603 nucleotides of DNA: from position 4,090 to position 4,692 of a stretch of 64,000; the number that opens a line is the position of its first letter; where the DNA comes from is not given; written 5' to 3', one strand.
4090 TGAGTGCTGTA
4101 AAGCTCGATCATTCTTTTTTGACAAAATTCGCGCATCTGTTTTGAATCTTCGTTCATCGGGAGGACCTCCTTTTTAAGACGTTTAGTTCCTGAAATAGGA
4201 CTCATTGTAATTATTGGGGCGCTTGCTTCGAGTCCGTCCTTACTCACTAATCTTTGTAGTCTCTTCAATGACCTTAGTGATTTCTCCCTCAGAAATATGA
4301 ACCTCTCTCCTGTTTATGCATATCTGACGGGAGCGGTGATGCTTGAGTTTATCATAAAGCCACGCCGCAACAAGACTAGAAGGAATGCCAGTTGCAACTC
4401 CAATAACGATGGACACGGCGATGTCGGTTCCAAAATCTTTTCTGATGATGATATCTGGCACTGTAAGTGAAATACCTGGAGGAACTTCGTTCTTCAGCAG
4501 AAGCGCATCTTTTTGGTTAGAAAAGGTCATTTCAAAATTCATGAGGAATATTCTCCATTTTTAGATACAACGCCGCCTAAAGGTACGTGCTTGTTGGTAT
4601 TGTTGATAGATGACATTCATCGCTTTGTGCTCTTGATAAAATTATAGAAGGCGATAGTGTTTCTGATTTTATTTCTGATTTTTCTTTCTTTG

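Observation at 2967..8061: AT-rich six-gene cassette built around a minimal class-III cyclase-like protein: candidate uncharacterised cyclic-nucleotide defence system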

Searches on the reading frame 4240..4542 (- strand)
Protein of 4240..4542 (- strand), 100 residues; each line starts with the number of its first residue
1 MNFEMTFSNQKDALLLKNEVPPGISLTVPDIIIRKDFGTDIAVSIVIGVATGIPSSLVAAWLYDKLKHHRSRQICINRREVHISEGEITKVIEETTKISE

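Call 3: search_protein_families(library=pfam, proteins=[window:4240-4542:-], max_evalue=0.1)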
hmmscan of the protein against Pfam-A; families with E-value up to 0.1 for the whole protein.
window:4240-4542:- (100 aa): 1 family
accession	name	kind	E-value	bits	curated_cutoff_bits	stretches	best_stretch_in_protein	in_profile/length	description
PF02447.22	GntP_permease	-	0.0012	18.1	22.5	1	32-74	162-204/440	GntP family permease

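Call 4: search_protein_families(library=padloc, proteins=[window:4240-4542:-], max_evalue=0.1)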
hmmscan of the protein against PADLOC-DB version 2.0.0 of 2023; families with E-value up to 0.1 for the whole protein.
window:4240-4542:- (100 aa): 0 families

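Call 5: search_protein_families(library=ncbifam, proteins=[window:4240-4542:-], max_evalue=0.1)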
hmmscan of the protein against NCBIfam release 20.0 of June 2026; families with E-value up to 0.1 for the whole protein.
window:4240-4542:- (100 aa): 1 family
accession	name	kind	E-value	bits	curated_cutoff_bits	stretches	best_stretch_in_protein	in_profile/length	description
TIGR00791.1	gntP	subfamily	0.0029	16.7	292.75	1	31-75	161-205/439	gluconate:H+ symporter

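Call 55: search_protein_families(library=phrogs, proteins=[window:4240-4542:-], max_evalue=0.1)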
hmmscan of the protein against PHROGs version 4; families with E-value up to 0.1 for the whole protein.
window:4240-4542:- (100 aa): 0 families

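Call 67: find_homologous_proteins(query=window:4240-4542:-, max_evalue=0.01)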
Query window:4240-4542:- (100 aa): 27 proteins with E <= 0.01 among 35 candidates.
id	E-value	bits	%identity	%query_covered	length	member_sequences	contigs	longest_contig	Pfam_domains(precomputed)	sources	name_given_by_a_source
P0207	7.1e-58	210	100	100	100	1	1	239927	-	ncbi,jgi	jgi:H+/gluconate symporter-like permease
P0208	1.6e-54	200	92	100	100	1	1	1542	-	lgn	-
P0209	6.8e-51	188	89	100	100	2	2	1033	-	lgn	-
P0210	2.2e-46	174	85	98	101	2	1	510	-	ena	-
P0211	6.6e-44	166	79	100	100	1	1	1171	-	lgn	-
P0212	1.6e-42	161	77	100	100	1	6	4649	-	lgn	-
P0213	3.2e-42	160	75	100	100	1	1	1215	-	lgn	-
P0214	4.4e-41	157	74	100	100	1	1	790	-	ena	-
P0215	2.0e-40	154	73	100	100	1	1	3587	-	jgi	-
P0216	2.6e-40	154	72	100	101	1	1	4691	-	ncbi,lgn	-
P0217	1.8e-39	151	74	100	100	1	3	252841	-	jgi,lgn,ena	-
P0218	3.2e-36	141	70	100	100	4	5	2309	-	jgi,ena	-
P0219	3.2e-36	141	69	100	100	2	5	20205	-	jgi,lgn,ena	-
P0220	3.7e-36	141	67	100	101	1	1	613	-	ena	-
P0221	1.0e-35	139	67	100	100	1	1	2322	-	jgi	jgi:hypothetical protein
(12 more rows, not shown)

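Call 69: find_encoding_contigs(protein=P0217, flank=6000, max_places=4)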
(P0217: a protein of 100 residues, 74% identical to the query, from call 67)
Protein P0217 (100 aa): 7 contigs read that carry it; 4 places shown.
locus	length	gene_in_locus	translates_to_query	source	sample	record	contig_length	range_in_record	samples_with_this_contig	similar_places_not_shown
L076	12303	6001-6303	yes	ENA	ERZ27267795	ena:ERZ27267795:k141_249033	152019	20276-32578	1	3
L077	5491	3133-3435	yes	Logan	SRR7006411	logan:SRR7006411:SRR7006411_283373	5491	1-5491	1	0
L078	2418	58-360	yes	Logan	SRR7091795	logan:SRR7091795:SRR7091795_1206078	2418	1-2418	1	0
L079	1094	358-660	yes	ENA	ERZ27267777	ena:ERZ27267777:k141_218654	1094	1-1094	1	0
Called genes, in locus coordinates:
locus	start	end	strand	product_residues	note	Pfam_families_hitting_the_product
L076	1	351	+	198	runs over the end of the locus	PF00300:His_Phos_1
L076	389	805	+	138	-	PF01814:Hemerythrin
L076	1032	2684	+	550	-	PF10101:DUF2339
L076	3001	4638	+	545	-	-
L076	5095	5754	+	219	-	-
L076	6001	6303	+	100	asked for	-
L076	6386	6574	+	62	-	-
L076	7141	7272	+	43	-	-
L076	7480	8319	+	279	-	PF01844:HNH, PF14279:HNH_5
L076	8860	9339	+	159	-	-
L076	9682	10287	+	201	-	-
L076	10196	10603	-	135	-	PF01814:Hemerythrin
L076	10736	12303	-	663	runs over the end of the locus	PF00999:Na_H_Exchanger, PF02254:TrkA_N, PF02080:TrkA_C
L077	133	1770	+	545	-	-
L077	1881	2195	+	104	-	PF12773:DZR, PF13240:Zn_Ribbon_1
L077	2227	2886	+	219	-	-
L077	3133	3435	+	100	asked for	-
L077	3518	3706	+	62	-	-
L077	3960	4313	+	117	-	-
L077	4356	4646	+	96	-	-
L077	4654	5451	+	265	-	PF01844:HNH, PF14279:HNH_5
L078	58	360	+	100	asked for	-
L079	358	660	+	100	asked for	-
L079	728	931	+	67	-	-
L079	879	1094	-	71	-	?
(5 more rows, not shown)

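Call 73: search_protein_families(library=pfam, proteins=[L076:3001-4638:+, L076:5095-5754:+, L076:7480-8319:+, L076:8860-9339:+, L076:9682-10287:+, L077:3960-4313:+, L077:4356-4646:+], max_evalue=0.05)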
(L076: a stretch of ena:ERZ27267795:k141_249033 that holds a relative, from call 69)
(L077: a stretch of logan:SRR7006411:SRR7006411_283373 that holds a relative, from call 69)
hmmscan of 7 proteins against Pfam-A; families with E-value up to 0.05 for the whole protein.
L076:3001-4638:+ (545 aa): 1 family
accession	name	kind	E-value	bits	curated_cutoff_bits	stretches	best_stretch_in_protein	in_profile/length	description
PF13589.12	HATPase_c_3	-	0.019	15.4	25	1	46-132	18-101/137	Histidine kinase-, DNA gyrase B-, and HSP90-like ATPase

L076:5095-5754:+ (219 aa): 1 family
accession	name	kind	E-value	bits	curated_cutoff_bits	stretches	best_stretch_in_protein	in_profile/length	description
PF18735.6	HEPN_RiboL-PSP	-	0.0064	16.8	28.4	1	174-216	143-183/191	RiboL-PSP-HEPN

L076:7480-8319:+ (279 aa): 2 families
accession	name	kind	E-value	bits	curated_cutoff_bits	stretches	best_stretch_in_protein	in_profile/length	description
PF01844.29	HNH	-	3e-13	50.1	21.4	1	37-81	1-46/47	HNH endonuclease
PF14279.12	HNH_5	-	6.5e-11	42.4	27.5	1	37-81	1-45/56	HNH endonuclease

L076:8860-9339:+ (159 aa): 1 family
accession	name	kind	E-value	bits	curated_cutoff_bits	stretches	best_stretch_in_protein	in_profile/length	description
PF13156.12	Mrr_cat_2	-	0.0044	17.3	22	1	40-65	27-52/127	Restriction endonuclease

L076:9682-10287:+ (201 aa): 0 families

L077:3960-4313:+ (117 aa): 4 families
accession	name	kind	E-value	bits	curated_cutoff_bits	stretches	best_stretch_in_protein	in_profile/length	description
PF04233.19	Phage_Mu_F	-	0.0028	18.8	29.6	1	18-66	61-111/112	Phage Mu protein F like protein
PF13597.11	NRDD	-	0.032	13.3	26.2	0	17-41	493-517/562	Anaerobic ribonucleoside-triphosphate reductase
PF13248.11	Zn_ribbon_3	-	0.033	14.1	27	1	91-117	1-26/26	zinc-ribbon domain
PF10571.15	UPF0547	-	0.038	14.6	29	1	93-114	1-21/26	Uncharacterised protein family UPF0547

L077:4356-4646:+ (96 aa): 0 families

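Call 123: find_related_loci(query=window:4240-4542:-, collection=viral_contigs, flank=5000)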
Query window:4240-4542:- (100 aa) in viral_contigs; peptide patterns used: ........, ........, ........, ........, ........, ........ (x = any residue, [..] = any of these).
15 stretches matched a pattern; 1 encode a relative of the query (tblastn E <= 1e-3); 1 distinct loci.
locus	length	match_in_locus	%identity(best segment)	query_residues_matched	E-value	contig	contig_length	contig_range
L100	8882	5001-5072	54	40-67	2e-5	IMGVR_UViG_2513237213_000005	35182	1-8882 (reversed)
